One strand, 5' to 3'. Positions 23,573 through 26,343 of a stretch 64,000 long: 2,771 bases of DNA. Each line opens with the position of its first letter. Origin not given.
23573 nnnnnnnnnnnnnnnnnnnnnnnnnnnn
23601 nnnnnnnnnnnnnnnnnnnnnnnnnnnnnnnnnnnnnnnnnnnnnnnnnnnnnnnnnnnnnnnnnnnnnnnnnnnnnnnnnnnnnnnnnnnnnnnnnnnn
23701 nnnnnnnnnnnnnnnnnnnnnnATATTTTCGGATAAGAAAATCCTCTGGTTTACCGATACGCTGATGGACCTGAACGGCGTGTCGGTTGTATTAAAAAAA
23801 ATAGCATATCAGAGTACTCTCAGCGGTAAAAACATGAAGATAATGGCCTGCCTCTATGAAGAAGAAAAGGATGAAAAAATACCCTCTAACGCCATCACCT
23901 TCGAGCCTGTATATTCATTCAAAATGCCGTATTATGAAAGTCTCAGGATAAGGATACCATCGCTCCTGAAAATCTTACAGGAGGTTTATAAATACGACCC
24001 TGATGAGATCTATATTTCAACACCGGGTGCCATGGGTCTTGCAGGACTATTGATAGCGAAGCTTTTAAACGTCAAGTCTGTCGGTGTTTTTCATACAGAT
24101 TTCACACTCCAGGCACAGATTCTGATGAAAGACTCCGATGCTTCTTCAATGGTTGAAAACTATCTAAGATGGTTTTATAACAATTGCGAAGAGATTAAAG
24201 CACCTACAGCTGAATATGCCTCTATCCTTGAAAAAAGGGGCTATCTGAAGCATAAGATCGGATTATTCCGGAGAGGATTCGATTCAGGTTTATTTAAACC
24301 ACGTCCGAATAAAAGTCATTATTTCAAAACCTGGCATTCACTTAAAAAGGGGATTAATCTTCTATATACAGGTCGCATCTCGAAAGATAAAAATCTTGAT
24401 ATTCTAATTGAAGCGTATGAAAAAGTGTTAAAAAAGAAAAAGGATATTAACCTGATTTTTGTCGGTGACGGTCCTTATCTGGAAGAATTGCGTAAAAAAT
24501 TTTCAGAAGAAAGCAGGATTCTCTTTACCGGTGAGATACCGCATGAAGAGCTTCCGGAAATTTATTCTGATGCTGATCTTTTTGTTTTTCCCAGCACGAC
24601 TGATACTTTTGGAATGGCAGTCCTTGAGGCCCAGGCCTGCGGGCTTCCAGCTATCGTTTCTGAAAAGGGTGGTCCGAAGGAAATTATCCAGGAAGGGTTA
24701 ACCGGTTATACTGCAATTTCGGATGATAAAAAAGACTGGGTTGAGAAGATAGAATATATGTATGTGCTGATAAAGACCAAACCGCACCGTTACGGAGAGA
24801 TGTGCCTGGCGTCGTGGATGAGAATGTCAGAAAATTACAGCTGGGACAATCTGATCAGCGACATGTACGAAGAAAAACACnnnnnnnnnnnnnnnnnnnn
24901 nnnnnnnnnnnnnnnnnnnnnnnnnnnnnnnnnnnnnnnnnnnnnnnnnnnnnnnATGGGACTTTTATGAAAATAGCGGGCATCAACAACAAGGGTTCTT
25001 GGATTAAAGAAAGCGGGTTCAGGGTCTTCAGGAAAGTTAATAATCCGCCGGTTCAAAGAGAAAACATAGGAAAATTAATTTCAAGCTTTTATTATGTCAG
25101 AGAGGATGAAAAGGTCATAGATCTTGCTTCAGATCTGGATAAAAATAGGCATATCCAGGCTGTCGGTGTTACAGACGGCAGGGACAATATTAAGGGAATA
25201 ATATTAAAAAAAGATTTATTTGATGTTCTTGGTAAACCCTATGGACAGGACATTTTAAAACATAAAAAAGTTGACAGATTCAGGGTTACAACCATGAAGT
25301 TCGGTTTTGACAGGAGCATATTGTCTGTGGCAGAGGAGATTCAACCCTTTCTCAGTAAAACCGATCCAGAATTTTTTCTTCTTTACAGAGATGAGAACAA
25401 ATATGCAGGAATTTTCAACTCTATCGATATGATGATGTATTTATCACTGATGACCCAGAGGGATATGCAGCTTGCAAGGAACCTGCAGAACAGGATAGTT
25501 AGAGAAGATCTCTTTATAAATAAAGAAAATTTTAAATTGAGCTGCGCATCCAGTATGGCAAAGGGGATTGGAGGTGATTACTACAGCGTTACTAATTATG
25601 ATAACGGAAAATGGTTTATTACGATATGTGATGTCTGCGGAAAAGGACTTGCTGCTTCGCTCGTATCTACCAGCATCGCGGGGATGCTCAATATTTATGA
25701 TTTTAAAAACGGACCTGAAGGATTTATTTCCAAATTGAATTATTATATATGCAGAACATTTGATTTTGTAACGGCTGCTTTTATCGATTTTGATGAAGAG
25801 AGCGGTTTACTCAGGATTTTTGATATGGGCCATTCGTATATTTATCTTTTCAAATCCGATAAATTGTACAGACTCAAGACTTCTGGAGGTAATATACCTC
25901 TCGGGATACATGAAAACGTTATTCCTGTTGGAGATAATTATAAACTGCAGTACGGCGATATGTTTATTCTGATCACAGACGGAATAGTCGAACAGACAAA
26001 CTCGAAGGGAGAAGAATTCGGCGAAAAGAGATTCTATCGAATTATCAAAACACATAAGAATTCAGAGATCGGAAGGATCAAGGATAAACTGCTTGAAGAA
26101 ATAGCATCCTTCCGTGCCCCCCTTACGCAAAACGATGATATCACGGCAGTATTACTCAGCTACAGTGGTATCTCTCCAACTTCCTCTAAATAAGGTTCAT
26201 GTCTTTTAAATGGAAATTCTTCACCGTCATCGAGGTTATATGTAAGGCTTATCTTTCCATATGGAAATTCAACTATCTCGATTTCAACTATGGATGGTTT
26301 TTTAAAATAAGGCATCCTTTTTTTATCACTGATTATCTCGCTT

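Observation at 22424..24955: Pho-box-controlled PHP phosphoesterase::GT4 glycosyltransferase fusion: candidate one-polypeptide phosphate-sparing lipid-remodelling enzyme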

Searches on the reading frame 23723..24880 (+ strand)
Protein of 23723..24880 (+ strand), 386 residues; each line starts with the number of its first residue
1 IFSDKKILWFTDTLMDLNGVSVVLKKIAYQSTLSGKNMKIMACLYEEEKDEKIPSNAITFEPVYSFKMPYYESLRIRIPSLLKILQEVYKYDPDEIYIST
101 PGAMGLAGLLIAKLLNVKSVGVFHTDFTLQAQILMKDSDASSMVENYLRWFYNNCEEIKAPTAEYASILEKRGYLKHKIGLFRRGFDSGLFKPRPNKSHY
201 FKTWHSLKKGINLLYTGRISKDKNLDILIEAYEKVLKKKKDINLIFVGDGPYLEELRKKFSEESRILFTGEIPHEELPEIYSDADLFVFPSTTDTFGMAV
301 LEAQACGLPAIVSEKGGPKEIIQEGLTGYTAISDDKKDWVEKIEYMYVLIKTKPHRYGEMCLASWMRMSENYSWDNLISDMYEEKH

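Call 54: search_dna_similar(query=window:23723-24880:+, collection=plasmids, mode=protein, max_rows=30, max_evalue=1e-10)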
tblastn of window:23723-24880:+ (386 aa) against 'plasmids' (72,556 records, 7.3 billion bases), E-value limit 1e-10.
Records with a match: 301; places in all: 327; records where one place covers at least 80% of the query: 73.
Best place of each record, by identity: <60% 301.
By first word of the organism name: Sinorhizobium 51; Pseudosulfitobacter 31; Priestia 26; Rhizobium 16; Escherichia 14; Roseomonas 12; Streptomyces 7; Natrinema 6; Bacillus 5; Lactococcus 5; and 86 more.
By predicted mobility (MOB-suite, as given by PLSDB): non-mobilizable 206; mobilizable 76; conjugative 19.
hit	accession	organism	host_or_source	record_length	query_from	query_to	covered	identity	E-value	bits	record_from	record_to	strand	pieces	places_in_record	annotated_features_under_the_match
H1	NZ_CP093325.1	Bacillus sp. N5-665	whole organism,peat soil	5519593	6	384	98%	31.4%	2e-43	169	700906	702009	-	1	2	none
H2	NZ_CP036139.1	Bacillus mycoides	cell culture,soil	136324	6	384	98%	31.3%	7e-43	167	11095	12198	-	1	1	glycosyltransferase family 1 protein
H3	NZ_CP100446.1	Natrinema caseinilyticum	marine sediment,sediment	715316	7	379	97%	26.4%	1e-24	113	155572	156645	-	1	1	glycosyltransferase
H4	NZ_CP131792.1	Pseudomonas aeruginosa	Homo sapiens,culture,blood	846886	16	346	86%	29.4%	8e-39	155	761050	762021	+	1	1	glycosyltransferase family 1 protein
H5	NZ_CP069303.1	Shinella sp. PSBB067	monoisolate,Minnesota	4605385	7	335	85%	28.0%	2e-23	109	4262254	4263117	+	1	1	none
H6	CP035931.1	Acinetobacter baumannii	Homo sapiens,blood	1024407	16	343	85%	27.6%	7e-33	137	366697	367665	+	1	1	glycosyltransferase family 1 protein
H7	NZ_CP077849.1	Acinetobacter baumannii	Homo sapiens,Rectal swab_P28_BU14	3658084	16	343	85%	27.6%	7e-33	137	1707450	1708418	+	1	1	none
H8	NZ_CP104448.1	Acinetobacter baumannii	Homo sapiens,sputum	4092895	16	343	85%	27.3%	2e-32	136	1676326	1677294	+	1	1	none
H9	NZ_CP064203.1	Acinetobacter baumannii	Homo sapiens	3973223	16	343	85%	27.3%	6e-32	135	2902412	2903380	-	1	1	none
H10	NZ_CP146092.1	Ralstonia sp. RRA.1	-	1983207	16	328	81%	28.5%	8e-32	134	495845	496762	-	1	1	none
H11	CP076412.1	Ralstonia wenshanensis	soil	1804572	6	312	80%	29.0%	4e-32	135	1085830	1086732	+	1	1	glycosyltransferase family 1 protein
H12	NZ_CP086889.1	Pseudosulfitobacter pseudonitzschiae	Skeletonema costatum,The surface ...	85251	6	348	89%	25.7%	8e-23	107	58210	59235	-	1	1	glycosyltransferase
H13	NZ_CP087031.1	Pseudosulfitobacter pseudonitzschiae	Mediolabrus comicus,The surface ...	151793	6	348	89%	25.7%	8e-23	107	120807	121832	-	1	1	glycosyltransferase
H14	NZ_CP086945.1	Pseudosulfitobacter pseudonitzschiae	Skeletonema costatum,The surface ...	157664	6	348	89%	25.7%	8e-23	107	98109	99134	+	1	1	glycosyltransferase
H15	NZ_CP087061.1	Pseudosulfitobacter pseudonitzschiae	Mediolabrus comicus,The surface ...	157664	6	348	89%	25.7%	8e-23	107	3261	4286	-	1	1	glycosyltransferase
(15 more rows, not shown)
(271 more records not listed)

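Call 56: get_annotated_region(hit=H4, flank=4000)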
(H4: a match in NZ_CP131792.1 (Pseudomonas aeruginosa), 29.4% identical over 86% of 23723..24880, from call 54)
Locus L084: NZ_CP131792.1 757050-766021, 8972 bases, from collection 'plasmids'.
description: Pseudomonas aeruginosa strain 2014S05-249 plasmid p2014S05-249-1, complete sequence
organism: Pseudomonas aeruginosa (NCBI taxid 287)
taxonomy: Bacteria; Pseudomonadota; Gammaproteobacteria; Pseudomonadales; Pseudomonadaceae; Pseudomonas; Pseudomonas aeruginosa
host: -; source: Homo sapiens,culture,blood; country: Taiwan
typing (MOB-suite, as given by PLSDB): conjugative; replicon rep_cluster_322; relaxase MOBH; mating-pair formation MPF_G
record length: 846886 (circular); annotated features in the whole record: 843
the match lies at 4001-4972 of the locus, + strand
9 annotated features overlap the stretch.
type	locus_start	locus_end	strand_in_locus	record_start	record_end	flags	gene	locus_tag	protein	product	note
CDS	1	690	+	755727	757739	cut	cerN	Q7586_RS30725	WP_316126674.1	ceramidase CerN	-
CDS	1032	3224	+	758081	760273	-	-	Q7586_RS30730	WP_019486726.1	phospholipase C, phosphocholine-specific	-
CDS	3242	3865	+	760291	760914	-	plcR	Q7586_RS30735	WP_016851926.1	phospholipase C accessory protein PlcR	-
CDS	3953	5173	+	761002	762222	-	-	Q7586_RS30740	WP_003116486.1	glycosyltransferase family 1 protein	-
CDS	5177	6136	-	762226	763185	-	-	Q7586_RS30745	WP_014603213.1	DegV family protein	-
CDS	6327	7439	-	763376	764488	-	-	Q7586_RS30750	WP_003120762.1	NADH:flavin oxidoreductase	-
CDS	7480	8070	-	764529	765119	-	-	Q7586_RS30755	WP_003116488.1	TetR/AcrR family transcriptional regulator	-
CDS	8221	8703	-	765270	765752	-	-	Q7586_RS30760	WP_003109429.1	glutathione peroxidase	-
CDS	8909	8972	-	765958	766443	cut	-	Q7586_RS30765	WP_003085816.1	peptidylprolyl isomerase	-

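Call 57: get_annotated_region(hit=H6, flank=4000)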
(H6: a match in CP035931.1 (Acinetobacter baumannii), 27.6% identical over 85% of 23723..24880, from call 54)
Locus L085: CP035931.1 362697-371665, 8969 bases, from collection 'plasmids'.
description: Acinetobacter baumannii strain VB31459 plasmid unnamed1, complete sequence
organism: Acinetobacter baumannii (NCBI taxid 470)
taxonomy: Bacteria; Pseudomonadota; Gammaproteobacteria; Moraxellales; Moraxellaceae; Acinetobacter; Acinetobacter baumannii
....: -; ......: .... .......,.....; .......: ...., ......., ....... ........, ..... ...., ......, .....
typing (MOB-suite, as given by PLSDB): non-mobilizable; replicon rep_cluster_1254
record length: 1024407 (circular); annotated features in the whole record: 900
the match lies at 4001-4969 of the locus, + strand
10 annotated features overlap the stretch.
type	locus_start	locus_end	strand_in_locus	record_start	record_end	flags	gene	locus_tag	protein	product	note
CDS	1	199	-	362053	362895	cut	-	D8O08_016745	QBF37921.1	leucine carboxyl methyltransferase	-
CDS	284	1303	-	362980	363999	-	nagZ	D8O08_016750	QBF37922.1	beta-N-acetylhexosaminidase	-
CDS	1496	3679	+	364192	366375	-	-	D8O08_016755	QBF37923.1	tail-specific protease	-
CDS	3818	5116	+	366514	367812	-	-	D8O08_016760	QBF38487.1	glycosyltransferase family 1 protein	-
CDS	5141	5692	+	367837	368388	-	-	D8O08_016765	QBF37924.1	phosphatase PAP2 family protein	-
CDS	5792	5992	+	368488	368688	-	iscX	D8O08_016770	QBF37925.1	Fe-S assembly protein IscX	-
CDS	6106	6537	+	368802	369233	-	-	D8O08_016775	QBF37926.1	nucleoside-diphosphate kinase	-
CDS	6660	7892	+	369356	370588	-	rlmN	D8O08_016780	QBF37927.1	23S rRNA (adenine(2503)-C(2))-methyltransferase RlmN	-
CDS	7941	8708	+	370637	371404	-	pilW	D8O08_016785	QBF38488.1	type IV pilus biogenesis/stability protein PilW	-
CDS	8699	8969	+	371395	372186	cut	-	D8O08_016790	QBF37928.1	helix-turn-helix domain-containing protein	-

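Call 58: get_annotated_region(hit=H2, flank=4000)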
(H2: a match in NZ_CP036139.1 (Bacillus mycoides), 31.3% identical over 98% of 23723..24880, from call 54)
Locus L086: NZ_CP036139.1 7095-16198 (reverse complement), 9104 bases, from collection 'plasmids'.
description: Bacillus mycoides strain JAS85/1 plasmid unnamed5
organism: Bacillus mycoides (NCBI taxid 1405)
taxonomy: Bacteria; Bacillota; Bacilli; Bacillales; Bacillaceae; Bacillus; Bacillus mycoides
host: -; source: cell culture,soil; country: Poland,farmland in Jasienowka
typing (MOB-suite, as given by PLSDB): non-mobilizable
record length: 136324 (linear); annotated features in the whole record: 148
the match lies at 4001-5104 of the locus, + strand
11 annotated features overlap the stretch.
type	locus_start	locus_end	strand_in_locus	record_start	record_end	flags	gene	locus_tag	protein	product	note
CDS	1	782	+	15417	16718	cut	-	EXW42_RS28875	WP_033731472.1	PepSY domain-containing protein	-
CDS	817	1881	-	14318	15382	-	-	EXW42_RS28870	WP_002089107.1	tetraprenyl-beta-curcumene synthase family protein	-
CDS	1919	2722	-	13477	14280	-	-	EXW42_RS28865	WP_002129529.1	alpha/beta hydrolase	-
CDS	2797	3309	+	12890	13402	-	-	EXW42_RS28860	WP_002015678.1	gamma carbonic anhydrase family protein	-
CDS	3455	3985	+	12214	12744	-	-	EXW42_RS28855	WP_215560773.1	phosphatase PAP2 family protein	-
CDS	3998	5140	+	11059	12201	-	-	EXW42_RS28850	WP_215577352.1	glycosyltransferase family 1 protein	-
CDS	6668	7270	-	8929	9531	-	-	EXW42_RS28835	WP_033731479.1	molybdenum cofactor guanylyltransferase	-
CDS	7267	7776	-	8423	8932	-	-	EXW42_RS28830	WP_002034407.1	MogA/MoaB family molybdenum cofactor biosynthesis protein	-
CDS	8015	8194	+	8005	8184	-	-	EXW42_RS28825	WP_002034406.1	hypothetical protein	-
CDS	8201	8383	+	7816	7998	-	-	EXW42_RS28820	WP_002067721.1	hypothetical protein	-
CDS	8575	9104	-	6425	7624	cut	metK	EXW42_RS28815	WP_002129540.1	methionine adenosyltransferase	GO:0006556 - S-adenosylmethionine biosynthetic process [Evidence IEA]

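Call 73: search_protein_families(library=ncbifam, proteins=[L084:3953-5173:+, L085:3818-5116:+, L086:3998-5140:+, window:23723-24880:+], max_evalue=1e-10)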
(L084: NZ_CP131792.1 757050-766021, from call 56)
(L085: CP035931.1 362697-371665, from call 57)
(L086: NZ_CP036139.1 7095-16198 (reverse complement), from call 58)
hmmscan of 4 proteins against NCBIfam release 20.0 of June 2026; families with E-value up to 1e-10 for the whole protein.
L084:3953-5173:+ (406 aa): 13 families
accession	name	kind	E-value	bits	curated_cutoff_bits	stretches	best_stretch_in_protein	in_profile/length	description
NF053787.1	GlcN_PG_synth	equivalog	2.3e-39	135.2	480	1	9-372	5-354/361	N-acetylglucosaminyl phosphatidylglycerol synthase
NF049988.1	MGlcDAGSynMgs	equivalog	2.8e-27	96.1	400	1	6-366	2-376/398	alpha-monoglucosyldiacylglycerol synthase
TIGR03088.1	stp2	hypoth_equivalog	1.9e-22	79.8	409.05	1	173-372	161-368/374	TIGR03088 family PEP-CTERM/XrtA system glycosyltransferase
TIGR03449.1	mycothiol_MshA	equivalog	3.5e-21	75.6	462.5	1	172-377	188-403/406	D-inositol-3-phosphate glycosyltransferase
TIGR03999.1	thiol_BshA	equivalog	1.8e-20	73.2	273.7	1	177-376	172-372/375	N-acetyl-alpha-D-glucosaminyl L-malate synthase BshA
TIGR04063.1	stp3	hypoth_equivalog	7.7e-20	71.1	442.05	1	81-373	83-391/397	TIGR04063 family PEP-CTERM/XrtA system glycosyltransferase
TIGR04047.1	MSMEG_0565_glyc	hypoth_equivalog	4.1e-15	55.7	259.85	1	163-373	150-371/373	MSMEG_0565 family glycosyltransferase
NF053513.1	Gtran_IagA_BgsA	equivalog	6.3e-14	51.7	460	1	89-375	42-329/333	LTA glycolipid anchor biosynthesis glycosyltransferase, IagA/BgsA family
TIGR04157.1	glyco_rSAM_CFB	subfamily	2.1e-12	46.8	400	1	172-330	193-353/406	TIGR04157 family glycosyltransferase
NF038295.1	EPS_HpsP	equivalog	2.1e-12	46.7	550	1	180-369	184-379/388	hormogonium polysaccharide biosynthesis glycosyltransferase HpsP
NF041876.1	EPS_EpsE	equivalog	1.8e-11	43.9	400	1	165-360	179-378/389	exopolysaccharide biosynthesis GT4 family glycosyltransferase EpsE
NF007640.0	PRK10307.1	subfamily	2.2e-11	43.3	276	0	172-375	194-405/411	WcaI family glycosyltransferase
NF047684.1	TeichurnBiosyTuaC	equivalog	3.1e-11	42.8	550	1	176-335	189-346/391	teichuronic acid biosynthesis protein TuaC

L085:3818-5116:+ (432 aa): 21 families
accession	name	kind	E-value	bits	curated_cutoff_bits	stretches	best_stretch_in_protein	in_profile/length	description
NF053787.1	GlcN_PG_synth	equivalog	3.8e-39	134.6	480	1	81-424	33-360/361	N-acetylglucosaminyl phosphatidylglycerol synthase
NF049988.1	MGlcDAGSynMgs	equivalog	5.6e-33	114.9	400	1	50-370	1-335/398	alpha-monoglucosyldiacylglycerol synthase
NF053513.1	Gtran_IagA_BgsA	equivalog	3.6e-29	101.8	460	1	137-400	45-311/333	LTA glycolipid anchor biosynthesis glycosyltransferase, IagA/BgsA family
TIGR03999.1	thiol_BshA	equivalog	7.3e-28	97.6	273.7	1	195-423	144-373/375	N-acetyl-alpha-D-glucosaminyl L-malate synthase BshA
TIGR03088.1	stp2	hypoth_equivalog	3.9e-24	85.4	409.05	1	222-418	164-368/374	TIGR03088 family PEP-CTERM/XrtA system glycosyltransferase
TIGR04047.1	MSMEG_0565_glyc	hypoth_equivalog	5.4e-23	81.7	259.85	1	193-378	136-330/373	MSMEG_0565 family glycosyltransferase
TIGR04157.1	glyco_rSAM_CFB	subfamily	1e-22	80.7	400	1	188-378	162-354/406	TIGR04157 family glycosyltransferase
NF049987.1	DaglGlyslTfaseDgs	equivalog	3.8e-22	78.7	500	1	137-425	45-329/332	processive diacylglycerol alpha-glucosyltransferase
TIGR03449.1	mycothiol_MshA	equivalog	6.4e-21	74.7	462.5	1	219-424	189-404/406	D-inositol-3-phosphate glycosyltransferase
TIGR04063.1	stp3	hypoth_equivalog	9.9e-19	67.5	442.05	1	220-423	182-395/397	TIGR04063 family PEP-CTERM/XrtA system glycosyltransferase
NF047684.1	TeichurnBiosyTuaC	equivalog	2.1e-18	66.5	550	1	134-355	107-320/391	teichuronic acid biosynthesis protein TuaC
NF038295.1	EPS_HpsP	equivalog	4.1e-17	62.3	550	1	212-422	170-386/388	hormogonium polysaccharide biosynthesis glycosyltransferase HpsP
NF012028.0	PRK15484.1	subfamily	9.8e-16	57.8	618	1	217-370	160-323/380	lipopolysaccharide N-acetylglucosaminyltransferase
TIGR02149.1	glgA_Coryne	subfamily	1.6e-14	53.9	302.4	1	220-378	171-337/391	glycogen synthase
NF041876.1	EPS_EpsE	equivalog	9.2e-14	51.5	400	1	220-404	188-376/389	exopolysaccharide biosynthesis GT4 family glycosyltransferase EpsE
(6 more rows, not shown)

L086:3998-5140:+ (380 aa): 22 families
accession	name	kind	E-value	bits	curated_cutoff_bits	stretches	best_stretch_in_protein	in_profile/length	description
NF053787.1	GlcN_PG_synth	equivalog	1.4e-50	172.1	480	1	1-371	1-360/361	N-acetylglucosaminyl phosphatidylglycerol synthase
TIGR03088.1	stp2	hypoth_equivalog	1.9e-26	93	409.05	1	173-370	167-373/374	TIGR03088 family PEP-CTERM/XrtA system glycosyltransferase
NF049988.1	MGlcDAGSynMgs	equivalog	6.8e-26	91.5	400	1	1-374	1-391/398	alpha-monoglucosyldiacylglycerol synthase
TIGR03449.1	mycothiol_MshA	equivalog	8.2e-26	90.8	462.5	1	173-372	195-405/406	D-inositol-3-phosphate glycosyltransferase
TIGR03999.1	thiol_BshA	equivalog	7.6e-23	81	273.7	1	175-371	176-370/375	N-acetyl-alpha-D-glucosaminyl L-malate synthase BshA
NF041876.1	EPS_EpsE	equivalog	9.6e-23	81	400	1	158-348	178-373/389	exopolysaccharide biosynthesis GT4 family glycosyltransferase EpsE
TIGR04063.1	stp3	hypoth_equivalog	2e-21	76.3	442.05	1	167-371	181-396/397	TIGR04063 family PEP-CTERM/XrtA system glycosyltransferase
TIGR04157.1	glyco_rSAM_CFB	subfamily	2.6e-21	76.1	400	1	181-339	209-369/406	TIGR04157 family glycosyltransferase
TIGR02149.1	glgA_Coryne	subfamily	4.4e-21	75.4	302.4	1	173-371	176-391/391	glycogen synthase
NF053513.1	Gtran_IagA_BgsA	equivalog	1.1e-19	70.7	460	1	86-371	45-332/333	LTA glycolipid anchor biosynthesis glycosyltransferase, IagA/BgsA family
NF038298.1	EPS_HpsO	equivalog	8.2e-19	67.6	575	1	80-349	85-365/388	hormogonium polysaccharide biosynthesis glycosyltransferase HpsO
NF047684.1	TeichurnBiosyTuaC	equivalog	4.7e-18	65.3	550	1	172-342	191-360/391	teichuronic acid biosynthesis protein TuaC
NF047880.1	glyco_SdgA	exception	2.4e-17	62.7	800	1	194-353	312-473/488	serine-aspartate repeat adhesin O-glycosyltransferase SdgA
NF038295.1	EPS_HpsP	equivalog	1.2e-15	57.4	550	1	185-370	193-387/388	hormogonium polysaccharide biosynthesis glycosyltransferase HpsP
TIGR04047.1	MSMEG_0565_glyc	hypoth_equivalog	1e-14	54.5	259.85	1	173-368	166-372/373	MSMEG_0565 family glycosyltransferase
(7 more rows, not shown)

window:23723-24880:+ (386 aa): 26 families (the best 25 are shown)
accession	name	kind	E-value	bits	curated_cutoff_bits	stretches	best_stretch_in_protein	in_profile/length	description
NF053787.1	GlcN_PG_synth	equivalog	4.4e-30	104.7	480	1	66-383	57-354/361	N-acetylglucosaminyl phosphatidylglycerol synthase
TIGR04157.1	glyco_rSAM_CFB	subfamily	1.8e-26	93.1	400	1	193-381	210-402/406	TIGR04157 family glycosyltransferase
TIGR03999.1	thiol_BshA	equivalog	1.6e-21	76.7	273.7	1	219-383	208-367/375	N-acetyl-alpha-D-glucosaminyl L-malate synthase BshA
TIGR04063.1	stp3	hypoth_equivalog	2.1e-21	76.3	442.05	1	170-347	173-358/397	TIGR04063 family PEP-CTERM/XrtA system glycosyltransferase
TIGR02149.1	glgA_Coryne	subfamily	7.6e-21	74.7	302.4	1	177-379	169-381/391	glycogen synthase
TIGR03088.1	stp2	hypoth_equivalog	1.2e-20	73.9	409.05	1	176-379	159-364/374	TIGR03088 family PEP-CTERM/XrtA system glycosyltransferase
TIGR03449.1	mycothiol_MshA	equivalog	2.4e-19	69.5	462.5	1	106-380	115-395/406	D-inositol-3-phosphate glycosyltransferase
NF012028.0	PRK15484.1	subfamily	3.6e-18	65.8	618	1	212-377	195-367/380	lipopolysaccharide N-acetylglucosaminyltransferase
NF041876.1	EPS_EpsE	equivalog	5e-17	62.2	400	1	203-345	208-357/389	exopolysaccharide biosynthesis GT4 family glycosyltransferase EpsE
NF049988.1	MGlcDAGSynMgs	equivalog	6e-17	62.1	400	1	79-314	73-320/398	alpha-monoglucosyldiacylglycerol synthase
NF047684.1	TeichurnBiosyTuaC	equivalog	3.8e-16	59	550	1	209-323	217-329/391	teichuronic acid biosynthesis protein TuaC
TIGR04047.1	MSMEG_0565_glyc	hypoth_equivalog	1.6e-15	57.1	259.85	1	186-322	168-315/373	MSMEG_0565 family glycosyltransferase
NF038295.1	EPS_HpsP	equivalog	1.8e-15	56.8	550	1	200-381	197-380/388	hormogonium polysaccharide biosynthesis glycosyltransferase HpsP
TIGR02470.1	sucr_synth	equivalog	3.3e-15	55.3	810.4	1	285-376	645-736/784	sucrose synthase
NF053513.1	Gtran_IagA_BgsA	equivalog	1.1e-14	54.2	460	1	139-345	90-295/333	LTA glycolipid anchor biosynthesis glycosyltransferase, IagA/BgsA family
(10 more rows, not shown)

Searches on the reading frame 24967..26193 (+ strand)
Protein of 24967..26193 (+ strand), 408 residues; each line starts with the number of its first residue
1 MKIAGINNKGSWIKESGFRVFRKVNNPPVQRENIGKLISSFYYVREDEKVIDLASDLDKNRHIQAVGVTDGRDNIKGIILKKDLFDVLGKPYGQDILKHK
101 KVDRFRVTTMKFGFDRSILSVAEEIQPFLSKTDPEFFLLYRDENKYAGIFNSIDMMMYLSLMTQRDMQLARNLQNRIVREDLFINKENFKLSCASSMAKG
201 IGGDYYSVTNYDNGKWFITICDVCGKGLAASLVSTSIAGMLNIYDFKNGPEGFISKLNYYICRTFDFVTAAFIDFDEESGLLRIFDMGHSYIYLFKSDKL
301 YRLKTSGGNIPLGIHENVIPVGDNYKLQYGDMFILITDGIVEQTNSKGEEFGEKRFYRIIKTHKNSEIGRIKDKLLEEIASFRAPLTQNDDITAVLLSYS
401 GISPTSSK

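Call 3: search_protein_families(library=pfam, proteins=[window:24967-26193:+], max_evalue=0.01)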
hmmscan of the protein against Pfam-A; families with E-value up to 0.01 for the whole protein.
window:24967-26193:+ (408 aa): 2 families
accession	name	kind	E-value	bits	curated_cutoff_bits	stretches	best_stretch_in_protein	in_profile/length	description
PF07228.17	SpoIIE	-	1.5e-32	113.5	25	1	213-398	2-190/192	Stage II sporulation protein E (SpoIIE)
PF00571.33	CBS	-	0.0004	21.1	24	1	40-88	8-55/57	CBS domain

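Call 4: search_protein_families(library=ncbifam, proteins=[window:24967-26193:+], max_evalue=0.01)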
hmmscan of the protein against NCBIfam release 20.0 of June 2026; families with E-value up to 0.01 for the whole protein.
window:24967-26193:+ (408 aa): 2 families
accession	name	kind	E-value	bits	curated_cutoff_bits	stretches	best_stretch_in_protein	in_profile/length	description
TIGR02865.1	spore_II_E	equivalog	2.8e-11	42.2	490.8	1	194-396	556-760/764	stage II sporulation protein E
NF038263.1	prot_phos_SiaA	equivalog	1.2e-08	33.9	700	1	293-395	550-653/658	biofilm regulation protein phosphatase SiaA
